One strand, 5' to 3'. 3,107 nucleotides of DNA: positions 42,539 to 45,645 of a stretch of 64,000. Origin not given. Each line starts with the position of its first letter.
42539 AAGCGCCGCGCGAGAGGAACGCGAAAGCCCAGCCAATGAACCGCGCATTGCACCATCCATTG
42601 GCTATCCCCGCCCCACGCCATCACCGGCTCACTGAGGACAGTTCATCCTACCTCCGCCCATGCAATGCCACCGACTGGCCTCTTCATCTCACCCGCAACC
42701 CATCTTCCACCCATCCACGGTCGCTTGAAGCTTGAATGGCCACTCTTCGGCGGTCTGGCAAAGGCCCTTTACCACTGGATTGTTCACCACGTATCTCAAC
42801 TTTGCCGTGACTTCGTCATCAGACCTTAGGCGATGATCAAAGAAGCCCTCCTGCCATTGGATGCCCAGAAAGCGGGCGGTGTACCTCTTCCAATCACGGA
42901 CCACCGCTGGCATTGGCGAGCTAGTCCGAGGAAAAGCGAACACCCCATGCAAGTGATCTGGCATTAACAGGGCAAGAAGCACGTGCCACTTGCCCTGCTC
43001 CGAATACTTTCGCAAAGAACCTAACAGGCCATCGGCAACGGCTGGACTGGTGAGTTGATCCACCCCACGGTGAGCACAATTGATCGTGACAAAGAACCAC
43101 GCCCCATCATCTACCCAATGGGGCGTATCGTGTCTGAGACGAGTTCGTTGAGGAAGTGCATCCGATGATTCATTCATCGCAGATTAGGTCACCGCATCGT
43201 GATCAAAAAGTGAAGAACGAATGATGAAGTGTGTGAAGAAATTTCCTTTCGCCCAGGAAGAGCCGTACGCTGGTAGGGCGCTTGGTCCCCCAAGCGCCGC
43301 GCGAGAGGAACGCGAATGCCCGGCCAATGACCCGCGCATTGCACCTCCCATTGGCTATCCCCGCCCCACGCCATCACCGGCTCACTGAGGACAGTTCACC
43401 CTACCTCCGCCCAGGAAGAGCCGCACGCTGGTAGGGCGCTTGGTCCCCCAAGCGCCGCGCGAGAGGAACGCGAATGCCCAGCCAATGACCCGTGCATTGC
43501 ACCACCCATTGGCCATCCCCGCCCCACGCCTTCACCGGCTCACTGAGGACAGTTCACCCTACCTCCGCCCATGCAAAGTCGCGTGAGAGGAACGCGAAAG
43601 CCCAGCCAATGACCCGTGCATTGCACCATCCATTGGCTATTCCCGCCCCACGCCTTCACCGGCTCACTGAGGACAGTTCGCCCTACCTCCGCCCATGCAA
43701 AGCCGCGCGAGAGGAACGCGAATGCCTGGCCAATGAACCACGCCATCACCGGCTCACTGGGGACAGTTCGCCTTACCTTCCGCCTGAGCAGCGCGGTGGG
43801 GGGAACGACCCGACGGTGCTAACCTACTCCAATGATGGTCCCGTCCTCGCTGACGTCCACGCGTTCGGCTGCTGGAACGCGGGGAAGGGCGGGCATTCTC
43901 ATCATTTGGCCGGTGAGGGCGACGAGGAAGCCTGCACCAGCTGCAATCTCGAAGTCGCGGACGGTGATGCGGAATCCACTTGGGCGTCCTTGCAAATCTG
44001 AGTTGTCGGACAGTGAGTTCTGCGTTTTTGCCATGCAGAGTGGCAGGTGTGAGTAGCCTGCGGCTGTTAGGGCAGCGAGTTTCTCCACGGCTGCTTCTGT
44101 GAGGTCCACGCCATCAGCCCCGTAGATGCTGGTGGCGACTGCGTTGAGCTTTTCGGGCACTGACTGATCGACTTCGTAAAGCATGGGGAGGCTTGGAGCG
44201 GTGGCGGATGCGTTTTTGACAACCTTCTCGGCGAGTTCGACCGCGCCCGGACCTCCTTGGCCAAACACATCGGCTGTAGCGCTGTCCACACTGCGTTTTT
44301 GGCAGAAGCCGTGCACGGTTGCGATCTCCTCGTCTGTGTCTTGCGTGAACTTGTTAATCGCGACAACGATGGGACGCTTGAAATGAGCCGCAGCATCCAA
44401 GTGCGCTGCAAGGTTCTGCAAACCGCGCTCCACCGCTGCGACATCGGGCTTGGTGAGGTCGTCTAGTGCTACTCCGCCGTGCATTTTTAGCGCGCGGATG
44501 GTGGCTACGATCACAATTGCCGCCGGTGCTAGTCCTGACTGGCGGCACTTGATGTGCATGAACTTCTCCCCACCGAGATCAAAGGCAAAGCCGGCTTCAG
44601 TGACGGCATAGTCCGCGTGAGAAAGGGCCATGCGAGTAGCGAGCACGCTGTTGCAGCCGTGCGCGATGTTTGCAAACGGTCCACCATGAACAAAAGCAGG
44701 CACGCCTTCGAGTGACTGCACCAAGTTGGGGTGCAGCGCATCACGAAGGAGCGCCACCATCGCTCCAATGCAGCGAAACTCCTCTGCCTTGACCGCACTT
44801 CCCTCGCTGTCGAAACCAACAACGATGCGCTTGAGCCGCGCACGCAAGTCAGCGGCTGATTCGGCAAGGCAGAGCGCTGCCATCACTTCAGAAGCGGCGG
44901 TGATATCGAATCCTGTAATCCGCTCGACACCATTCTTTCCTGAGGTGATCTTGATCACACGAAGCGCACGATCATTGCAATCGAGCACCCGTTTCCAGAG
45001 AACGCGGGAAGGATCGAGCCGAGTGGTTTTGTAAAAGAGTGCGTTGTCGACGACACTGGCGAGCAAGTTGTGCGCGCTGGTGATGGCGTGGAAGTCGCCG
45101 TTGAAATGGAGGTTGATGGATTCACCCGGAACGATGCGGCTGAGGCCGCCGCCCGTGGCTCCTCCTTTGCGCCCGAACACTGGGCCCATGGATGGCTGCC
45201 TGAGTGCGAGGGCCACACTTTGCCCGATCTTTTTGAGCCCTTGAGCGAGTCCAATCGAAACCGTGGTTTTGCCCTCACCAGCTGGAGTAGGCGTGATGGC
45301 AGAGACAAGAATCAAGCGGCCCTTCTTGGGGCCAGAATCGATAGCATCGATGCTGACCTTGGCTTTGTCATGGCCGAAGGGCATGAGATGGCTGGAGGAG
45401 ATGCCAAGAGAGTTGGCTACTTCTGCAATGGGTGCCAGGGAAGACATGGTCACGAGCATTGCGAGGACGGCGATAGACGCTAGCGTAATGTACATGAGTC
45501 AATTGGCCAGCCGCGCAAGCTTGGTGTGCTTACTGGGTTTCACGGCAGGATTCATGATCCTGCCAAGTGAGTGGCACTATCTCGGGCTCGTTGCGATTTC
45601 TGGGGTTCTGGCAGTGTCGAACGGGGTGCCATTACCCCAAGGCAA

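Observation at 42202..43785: RAYT transposase flanked by arrays of a 158-bp two-hairpin REP unit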

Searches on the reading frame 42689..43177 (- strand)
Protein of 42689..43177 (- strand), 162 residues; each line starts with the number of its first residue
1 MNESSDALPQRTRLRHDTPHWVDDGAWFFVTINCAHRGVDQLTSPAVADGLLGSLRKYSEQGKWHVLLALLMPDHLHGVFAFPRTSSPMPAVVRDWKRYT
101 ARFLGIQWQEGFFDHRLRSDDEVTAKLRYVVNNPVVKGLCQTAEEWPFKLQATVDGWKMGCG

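Call 7: search_protein_families(library=pfam, proteins=[window:42689-43177:-], max_evalue=1)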
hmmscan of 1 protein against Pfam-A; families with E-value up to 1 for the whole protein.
window:42689-43177:- (162 aa): 1 family
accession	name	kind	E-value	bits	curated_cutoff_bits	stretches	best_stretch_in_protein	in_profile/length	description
PF01797.21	Y1_Tnp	-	0.0047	17.5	23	1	45-104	23-80/121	Transposase IS200 like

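Call 8: search_protein_families(library=ncbifam, proteins=[window:42689-43177:-], max_evalue=1)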
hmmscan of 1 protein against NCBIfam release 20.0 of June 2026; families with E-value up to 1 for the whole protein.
window:42689-43177:- (162 aa): 2 families
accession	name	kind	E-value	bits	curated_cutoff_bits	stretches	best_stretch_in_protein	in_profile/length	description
NF047646.1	REP_Tyr_transpos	equivalog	2.2e-25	89.3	80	1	20-148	4-145/146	REP-associated tyrosine transposase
NF033573.1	transpos_IS200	equivalog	0.069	13.4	55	1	47-104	30-86/126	IS200/IS605 family transposase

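Call 12: search_solved_structures(query=window:42689-43177:-, max_evalue=1, show_alignments=2)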
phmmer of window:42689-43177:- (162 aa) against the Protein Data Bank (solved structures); distinct sequences matched with E-value up to 1: 4.
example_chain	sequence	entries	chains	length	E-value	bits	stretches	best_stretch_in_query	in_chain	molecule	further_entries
4er8_A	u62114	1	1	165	1.2e-09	41.6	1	20-149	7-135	TnpArep for protein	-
2xm3_A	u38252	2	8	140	0.045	16.9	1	42-106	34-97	TRANSPOSASE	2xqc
2xo6_A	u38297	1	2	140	0.045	16.9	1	42-106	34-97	TRANSPOSASE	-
2xma_A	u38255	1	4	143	0.047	16.9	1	42-106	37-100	TRANSPOSASE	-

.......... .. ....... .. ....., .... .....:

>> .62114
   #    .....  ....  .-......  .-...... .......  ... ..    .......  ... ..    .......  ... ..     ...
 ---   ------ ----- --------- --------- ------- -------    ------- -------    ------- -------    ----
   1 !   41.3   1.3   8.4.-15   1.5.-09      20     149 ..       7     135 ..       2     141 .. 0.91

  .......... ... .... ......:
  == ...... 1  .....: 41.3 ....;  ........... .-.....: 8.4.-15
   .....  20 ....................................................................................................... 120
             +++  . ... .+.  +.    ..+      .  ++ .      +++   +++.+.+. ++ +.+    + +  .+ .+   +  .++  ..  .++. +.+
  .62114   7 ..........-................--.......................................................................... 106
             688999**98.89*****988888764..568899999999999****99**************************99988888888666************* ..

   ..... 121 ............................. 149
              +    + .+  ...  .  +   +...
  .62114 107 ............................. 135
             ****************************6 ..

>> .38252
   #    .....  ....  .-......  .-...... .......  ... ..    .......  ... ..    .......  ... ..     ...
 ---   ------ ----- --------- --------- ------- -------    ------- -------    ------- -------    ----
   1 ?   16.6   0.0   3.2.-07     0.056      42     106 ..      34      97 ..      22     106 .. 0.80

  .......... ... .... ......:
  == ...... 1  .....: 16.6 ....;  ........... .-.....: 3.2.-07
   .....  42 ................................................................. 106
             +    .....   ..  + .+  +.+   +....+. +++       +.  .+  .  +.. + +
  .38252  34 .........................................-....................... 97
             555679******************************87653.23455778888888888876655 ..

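Call 13: find_encoding_contigs(protein=window:42689-43177:-, flank=10000, max_places=6)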
Protein window:42689-43177:- (162 aa): no gene with exactly this product is on record in the collection.

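Call 21: find_homologous_proteins(query=window:42689-43177:-, max_evalue=0.00001)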
Query window:42689-43177:- (162 aa): 199 proteins with E <= 0.00001 among 346 candidates; the best 120 are listed.
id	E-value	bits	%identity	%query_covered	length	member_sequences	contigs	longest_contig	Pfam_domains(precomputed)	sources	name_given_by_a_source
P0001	1.3e-110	385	100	100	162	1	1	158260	-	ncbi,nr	ncbi:MAG: transposase [Verrucomicrobiaceae bacterium]|nr:transposase [Verrucomicrobiaceae bacterium]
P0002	9.8e-60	219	59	98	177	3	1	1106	-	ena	-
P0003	1.5e-58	216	60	92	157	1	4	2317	-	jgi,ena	jgi:REP element-mobilizing transposase RayT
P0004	1.8e-57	212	60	96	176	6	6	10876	-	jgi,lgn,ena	-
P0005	5.2e-57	211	60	96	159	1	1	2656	-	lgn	-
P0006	3.8e-55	204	57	96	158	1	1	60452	PF01797.22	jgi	jgi:REP element-mobilizing transposase RayT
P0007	2.2e-54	202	54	96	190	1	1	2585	-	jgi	jgi:putative transposase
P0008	5.2e-54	201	56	96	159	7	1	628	PF01797.22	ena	-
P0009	1.4e-53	199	54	96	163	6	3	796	-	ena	-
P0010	2.7e-53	198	56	96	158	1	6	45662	-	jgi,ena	-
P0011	1.2e-52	196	54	96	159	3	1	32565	PF01797.22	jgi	jgi:putative transposase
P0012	2.3e-52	195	57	94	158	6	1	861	PF01797.22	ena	-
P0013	3.2e-52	195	55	94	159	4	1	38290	PF01797.22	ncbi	-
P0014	3.3e-52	195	71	73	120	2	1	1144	-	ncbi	-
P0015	4.2e-52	195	57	91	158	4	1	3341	PF01797.22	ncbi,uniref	ncbi:REP-associated tyrosine transposase [Prosthecobacter sp.]|uniref:REP-associated tyrosine transp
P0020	2.6e-50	189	56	90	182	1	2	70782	PF01797.22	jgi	-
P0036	6.1e-44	168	51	90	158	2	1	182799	-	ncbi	-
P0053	1.6e-37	147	51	96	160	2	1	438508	-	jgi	-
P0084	1.9e-34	137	49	87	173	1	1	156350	PF01797.22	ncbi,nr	ncbi:MAG: transposase [Opitutae bacterium]|nr:transposase [Opitutae bacterium]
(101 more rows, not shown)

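Call 22: find_encoding_contigs(protein=P0001, flank=10000, max_places=3)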
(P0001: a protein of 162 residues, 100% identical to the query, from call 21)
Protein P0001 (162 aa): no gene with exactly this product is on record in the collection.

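Call 23: find_encoding_contigs(protein=P0006, flank=4000, max_places=2)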
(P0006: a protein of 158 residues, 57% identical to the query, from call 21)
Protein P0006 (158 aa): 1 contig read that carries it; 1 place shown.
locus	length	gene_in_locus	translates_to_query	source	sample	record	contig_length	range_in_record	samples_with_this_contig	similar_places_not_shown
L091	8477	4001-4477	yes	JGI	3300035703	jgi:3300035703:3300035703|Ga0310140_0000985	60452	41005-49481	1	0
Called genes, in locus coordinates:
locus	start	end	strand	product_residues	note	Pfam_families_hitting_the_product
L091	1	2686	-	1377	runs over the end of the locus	PF00069:Pkinase, PF07714:PK_Tyr_Ser-Thr, PF03109:ABC1 (weak), PF06439:3keto-disac_hyd (weak)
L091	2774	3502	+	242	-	-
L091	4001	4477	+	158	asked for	PF01797:Y1_Tnp (weak)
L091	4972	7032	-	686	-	PF03983:SHD1 (weak), PF07583:PSCyt2, PF07587:PSD1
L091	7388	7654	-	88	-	-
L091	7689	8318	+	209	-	PF00255:GSHPx, PF00578:AhpC-TSA (faint)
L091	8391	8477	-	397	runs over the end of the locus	PF00595:PDZ (weak), PF13180:PDZ_2, PF17820:PDZ_6 (weak)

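Call 24: find_encoding_contigs(protein=P0013, flank=4000, max_places=2)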
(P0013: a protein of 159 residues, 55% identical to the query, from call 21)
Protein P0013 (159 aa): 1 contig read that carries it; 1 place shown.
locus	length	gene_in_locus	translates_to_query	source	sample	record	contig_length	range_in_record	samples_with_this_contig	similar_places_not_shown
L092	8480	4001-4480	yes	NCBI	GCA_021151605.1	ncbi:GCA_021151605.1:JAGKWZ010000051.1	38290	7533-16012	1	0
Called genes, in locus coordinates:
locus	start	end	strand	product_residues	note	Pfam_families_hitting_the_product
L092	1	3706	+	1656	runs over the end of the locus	PF02415:Chlam_PMP (faint), PF16640:Big_3_5, PF07679:I-set (faint), PF00047:ig (faint), PF13927:Ig_3 (weak), PF13895:Ig_2 (weak)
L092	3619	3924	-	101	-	-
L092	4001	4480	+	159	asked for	PF01797:Y1_Tnp (faint)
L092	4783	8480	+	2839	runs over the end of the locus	PF00047:ig (faint), PF07679:I-set (faint), PF13895:Ig_2 (faint), PF13927:Ig_3 (faint), PF05345:He_PIG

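Call 25: find_encoding_contigs(protein=P0036, flank=4000, max_places=2)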
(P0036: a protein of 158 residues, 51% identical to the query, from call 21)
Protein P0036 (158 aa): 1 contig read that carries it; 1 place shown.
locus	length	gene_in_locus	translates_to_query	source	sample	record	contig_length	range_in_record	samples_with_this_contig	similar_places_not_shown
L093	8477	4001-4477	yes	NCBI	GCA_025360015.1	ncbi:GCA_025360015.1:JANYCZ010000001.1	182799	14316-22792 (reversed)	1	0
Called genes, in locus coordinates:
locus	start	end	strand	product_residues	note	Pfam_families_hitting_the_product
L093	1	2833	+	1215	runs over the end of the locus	PF01339:CheB_methylest, PF03705:CheR_N, PF01739:CheR, PF08448:PAS_4, PF00989:PAS, PF08448:PAS_4, PF08447:PAS_3, PF13426:PAS_9, +5 more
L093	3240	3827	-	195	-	-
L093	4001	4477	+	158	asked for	-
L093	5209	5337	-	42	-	-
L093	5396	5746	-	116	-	PF05532:CsbD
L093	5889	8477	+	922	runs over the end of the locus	PF00989:PAS (faint), PF08447:PAS_3, PF08448:PAS_4, PF08447:PAS_3, PF08448:PAS_4, PF00512:HisKA, PF02518:HATPase_c, PF00072:Response_reg, +3 more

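Call 35: find_encoding_contigs(protein=P0053, flank=3000, max_places=1)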
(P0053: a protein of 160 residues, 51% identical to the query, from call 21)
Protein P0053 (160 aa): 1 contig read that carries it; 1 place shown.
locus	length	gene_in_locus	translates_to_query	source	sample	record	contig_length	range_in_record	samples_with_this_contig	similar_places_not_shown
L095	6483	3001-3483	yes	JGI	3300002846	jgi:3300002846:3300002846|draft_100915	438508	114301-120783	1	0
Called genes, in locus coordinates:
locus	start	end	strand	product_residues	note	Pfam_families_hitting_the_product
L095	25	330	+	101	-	PF15919:HicB_lk_antitox (weak)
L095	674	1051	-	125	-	-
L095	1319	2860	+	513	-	PF01225:Mur_ligase, PF08245:Mur_ligase_M, PF02875:Mur_ligase_C (weak)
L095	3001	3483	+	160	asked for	-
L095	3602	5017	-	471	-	PF00919:UPF0004, PF04055:Radical_SAM, PF18693:TRAM_2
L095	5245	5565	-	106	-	PF00581:Rhodanese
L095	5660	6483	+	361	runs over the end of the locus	PF00483:NTP_transferase, PF12804:NTP_transf_3, PF22640:ManC_GMP_beta-helix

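Call 36: find_encoding_contigs(protein=P0084, flank=3000, max_places=1)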
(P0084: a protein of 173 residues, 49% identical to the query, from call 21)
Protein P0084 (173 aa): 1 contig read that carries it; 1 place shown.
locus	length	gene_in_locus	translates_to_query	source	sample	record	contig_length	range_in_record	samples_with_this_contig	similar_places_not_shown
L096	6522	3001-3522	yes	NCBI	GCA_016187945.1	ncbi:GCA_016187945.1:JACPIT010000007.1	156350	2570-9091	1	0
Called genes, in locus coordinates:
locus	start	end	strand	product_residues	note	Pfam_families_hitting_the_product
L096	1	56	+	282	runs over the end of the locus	PF03713:DUF305 (faint), PF13628:DUF4142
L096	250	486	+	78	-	-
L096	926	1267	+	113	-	PF20106:DUF6496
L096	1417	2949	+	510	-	PF01225:Mur_ligase, PF08245:Mur_ligase_M, PF02875:Mur_ligase_C (faint)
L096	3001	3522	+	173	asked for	PF01797:Y1_Tnp (weak)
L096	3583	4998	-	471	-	PF00919:UPF0004, PF01938:TRAM (faint), PF04055:Radical_SAM, PF18693:TRAM_2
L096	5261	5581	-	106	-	PF00581:Rhodanese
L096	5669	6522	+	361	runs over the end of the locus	PF00483:NTP_transferase, PF12804:NTP_transf_3, PF22640:ManC_GMP_beta-helix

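Call 37: find_encoding_contigs(protein=P0020, flank=3000, max_places=1)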
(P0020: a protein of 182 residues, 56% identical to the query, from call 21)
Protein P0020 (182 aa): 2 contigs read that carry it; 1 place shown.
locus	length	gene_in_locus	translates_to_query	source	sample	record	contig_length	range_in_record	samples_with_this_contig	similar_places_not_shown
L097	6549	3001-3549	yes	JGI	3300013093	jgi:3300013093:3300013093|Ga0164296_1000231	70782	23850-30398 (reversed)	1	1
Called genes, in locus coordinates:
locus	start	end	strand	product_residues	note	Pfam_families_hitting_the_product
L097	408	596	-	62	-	-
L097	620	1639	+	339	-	-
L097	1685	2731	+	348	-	PF13481:AAA_25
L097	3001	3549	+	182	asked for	PF01797:Y1_Tnp (faint)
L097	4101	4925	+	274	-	-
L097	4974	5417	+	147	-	-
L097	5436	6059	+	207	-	-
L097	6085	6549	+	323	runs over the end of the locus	PF02562:PhoH, PF13604:AAA_30, PF13245:AAA_19 (weak)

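Call 60: predict_structure(alignment_id=A2)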
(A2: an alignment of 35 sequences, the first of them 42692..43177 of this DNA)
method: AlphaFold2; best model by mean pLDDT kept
length: 162 residues; sequences in the alignment: 35
mean_pLDDT: 91.3   pTM: 0.83
mean pLDDT of the five models: 91.3, 90.6, 90.4, 90.3, 90.1
residues with pLDDT >= 90: 130; 70-90: 13; 50-70: 18; < 50: 1
segments of 3 or more residues with pLDDT < 50: none
pLDDT, mean of each block of 10 residues (from residue 1): 59 64 90 96 97 98 97 98 89 97 98 95 98 98 97 94 66
secondary structure, 60 per line:
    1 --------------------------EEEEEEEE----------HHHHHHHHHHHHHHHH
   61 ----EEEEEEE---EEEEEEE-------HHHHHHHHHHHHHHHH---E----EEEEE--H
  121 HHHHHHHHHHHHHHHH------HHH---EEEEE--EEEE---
elements in order: E27-34 H45-60 E65-71 E75-81 H89-104 E113-117 H120-136 E149-153 E156-159

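Call 62: fold_search(model_id=the predicted structure, library=pdb)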
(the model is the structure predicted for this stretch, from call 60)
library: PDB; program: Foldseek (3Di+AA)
matches with E <= 10: 1276; with E <= 0.001: 30
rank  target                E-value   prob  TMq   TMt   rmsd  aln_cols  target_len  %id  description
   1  4er8_A                8.7e-10  1.00  0.69  0.68   3.0       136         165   22  Structure of the REP associates tyrosine transposase bound to a REP hairpin (released 2012-08-15)
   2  2xma_B                5.0e-06  1.00  0.51  0.60   6.7       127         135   19  DEINOCOCCUS RADIODURANS ISDRA2 TRANSPOSASE RIGHT END DNA COMPLEX (released 2010-10-13)
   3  2xm3_A                5.0e-06  1.00  0.52  0.65   6.3       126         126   20  Deinococcus radiodurans ISDra2 Transposase Left end DNA complex (released 2010-10-13)
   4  2xma_A                6.3e-06  1.00  0.51  0.59   6.7       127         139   19  DEINOCOCCUS RADIODURANS ISDRA2 TRANSPOSASE RIGHT END DNA COMPLEX (released 2010-10-13)
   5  2xo6_D                7.6e-06  1.00  0.49  0.60   5.7       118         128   21  DEINOCOCCUS RADIODURANS ISDRA2 TRANSPOSASE Y132F MUTANT COMPLEXED WITH LEFT END RECOGNITION AND CLEAVAGE SITE (released 2010-10-13)
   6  2xma_E                9.1e-06  1.00  0.51  0.58   6.7       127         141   19  DEINOCOCCUS RADIODURANS ISDRA2 TRANSPOSASE RIGHT END DNA COMPLEX (released 2010-10-13)
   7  2xm3_D                1.0e-05  1.00  0.52  0.64   8.0       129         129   19  Deinococcus radiodurans ISDra2 Transposase Left end DNA complex (released 2010-10-13)
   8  2xqc_D                1.0e-05  1.00  0.49  0.58   8.8       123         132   20  DEINOCOCCUS RADIODURANS ISDRA2 TRANSPOSASE COMPLEXED WITH LEFT END RECOGNITION AND CLEAVAGE SITE AND ZN (released 2010-10-13)
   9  2xm3_C                1.3e-05  1.00  0.52  0.64   5.8       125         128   19  Deinococcus radiodurans ISDra2 Transposase Left end DNA complex (released 2010-10-13)
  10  2ec2_E                1.5e-05  1.00  0.49  0.60   7.6       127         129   22  Crystal structure of transposase from Sulfolobus tokodaii (released 2007-02-27)
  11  2ec2_A                1.6e-05  1.00  0.48  0.58   8.4       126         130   17  Crystal structure of transposase from Sulfolobus tokodaii (released 2007-02-27)
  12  2xo6_A                1.8e-05  1.00  0.51  0.61   6.7       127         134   19  DEINOCOCCUS RADIODURANS ISDRA2 TRANSPOSASE Y132F MUTANT COMPLEXED WITH LEFT END RECOGNITION AND CLEAVAGE SITE (released 2010-10-13)
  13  2xm3_B                2.1e-05  1.00  0.51  0.63   5.7       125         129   19  Deinococcus radiodurans ISDra2 Transposase Left end DNA complex (released 2010-10-13)
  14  2ec2_F                2.1e-05  1.00  0.43  0.52   9.2       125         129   17  Crystal structure of transposase from Sulfolobus tokodaii (released 2007-02-27)
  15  2ec2_D                2.3e-05  1.00  0.50  0.61   7.8       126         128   19  Crystal structure of transposase from Sulfolobus tokodaii (released 2007-02-27)
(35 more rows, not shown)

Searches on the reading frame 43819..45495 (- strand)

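Call 66: search_protein_families(library=pfam, proteins=[window:43819-45495:-], max_evalue=0.00001)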
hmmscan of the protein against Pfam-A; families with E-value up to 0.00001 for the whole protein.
window:43819-45495:- (558 aa): 1 family
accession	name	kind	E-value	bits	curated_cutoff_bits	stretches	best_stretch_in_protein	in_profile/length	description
PF01268.25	FTHFS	-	2.4e-229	762.7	27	1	18-557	10-555/556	Formate--tetrahydrofolate ligase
